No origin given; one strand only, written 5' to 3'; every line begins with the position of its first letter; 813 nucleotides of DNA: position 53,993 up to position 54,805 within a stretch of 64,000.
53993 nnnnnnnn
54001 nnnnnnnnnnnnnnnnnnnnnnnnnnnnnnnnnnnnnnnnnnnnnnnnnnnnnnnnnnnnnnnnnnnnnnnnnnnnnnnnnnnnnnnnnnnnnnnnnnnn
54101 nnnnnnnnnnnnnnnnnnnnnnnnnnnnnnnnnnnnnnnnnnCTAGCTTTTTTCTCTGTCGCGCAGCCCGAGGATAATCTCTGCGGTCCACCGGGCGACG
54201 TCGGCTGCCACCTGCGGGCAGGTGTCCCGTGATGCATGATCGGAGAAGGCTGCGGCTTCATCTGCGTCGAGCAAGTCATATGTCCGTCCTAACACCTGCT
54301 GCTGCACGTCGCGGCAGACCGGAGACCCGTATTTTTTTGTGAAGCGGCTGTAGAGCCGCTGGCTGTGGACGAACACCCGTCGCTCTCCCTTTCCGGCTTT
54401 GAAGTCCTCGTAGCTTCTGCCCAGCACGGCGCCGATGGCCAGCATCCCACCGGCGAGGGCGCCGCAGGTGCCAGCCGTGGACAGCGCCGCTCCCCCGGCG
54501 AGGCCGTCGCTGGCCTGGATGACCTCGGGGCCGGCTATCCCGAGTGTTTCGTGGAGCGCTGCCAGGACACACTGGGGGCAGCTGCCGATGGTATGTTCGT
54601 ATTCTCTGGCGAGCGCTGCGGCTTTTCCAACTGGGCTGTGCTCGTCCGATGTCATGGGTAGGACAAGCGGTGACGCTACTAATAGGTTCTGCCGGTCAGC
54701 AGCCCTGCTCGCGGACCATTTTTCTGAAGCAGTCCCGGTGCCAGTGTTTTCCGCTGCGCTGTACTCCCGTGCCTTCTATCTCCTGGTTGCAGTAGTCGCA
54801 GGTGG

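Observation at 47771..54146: Expanded ars island with seven embedded thiol-redox genes, including an extracytoplasmic TlpA-like / Trx-CcdA pair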

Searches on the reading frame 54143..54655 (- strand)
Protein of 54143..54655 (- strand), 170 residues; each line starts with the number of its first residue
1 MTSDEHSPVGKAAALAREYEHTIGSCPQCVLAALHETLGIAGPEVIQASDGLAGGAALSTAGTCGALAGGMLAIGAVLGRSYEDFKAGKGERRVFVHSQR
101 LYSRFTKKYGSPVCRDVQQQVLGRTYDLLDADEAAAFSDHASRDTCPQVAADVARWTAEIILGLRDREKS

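Call 71: search_protein_families(library=pfam, proteins=[window:54143-54655:-], max_evalue=0.001)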
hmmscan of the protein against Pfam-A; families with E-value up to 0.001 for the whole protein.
window:54143-54655:- (170 aa): 1 family
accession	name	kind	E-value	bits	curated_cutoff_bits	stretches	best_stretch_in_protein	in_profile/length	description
PF09719.15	C_GCAxxG_C_C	-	8.7e-22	77.9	27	1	25-160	2-118/118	Putative redox-active protein (C_GCAxxG_C_C)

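Call 73: search_protein_families(library=ncbifam, proteins=[window:54143-54655:-], max_evalue=0.001)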
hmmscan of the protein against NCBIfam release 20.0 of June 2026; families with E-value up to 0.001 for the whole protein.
window:54143-54655:- (170 aa): 3 families
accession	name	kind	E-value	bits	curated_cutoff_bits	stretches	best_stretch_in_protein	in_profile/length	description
TIGR01909.1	C_GCAxxG_C_C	subfamily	1.4e-11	44.5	47.4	1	25-121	2-94/120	C-GCAxxG-C-C family (seleno)protein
NF045669.1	DVU1555_fam_CGA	exception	3.1e-09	36.7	103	1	25-122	15-112/140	DVU_1555 family C-GCAxxG-C-C protein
NF045501.1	HUGP_GUXX-star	exception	1.9e-07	30.8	325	1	18-120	16-119/236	HUGP/GUXX-star fusion selenoprotein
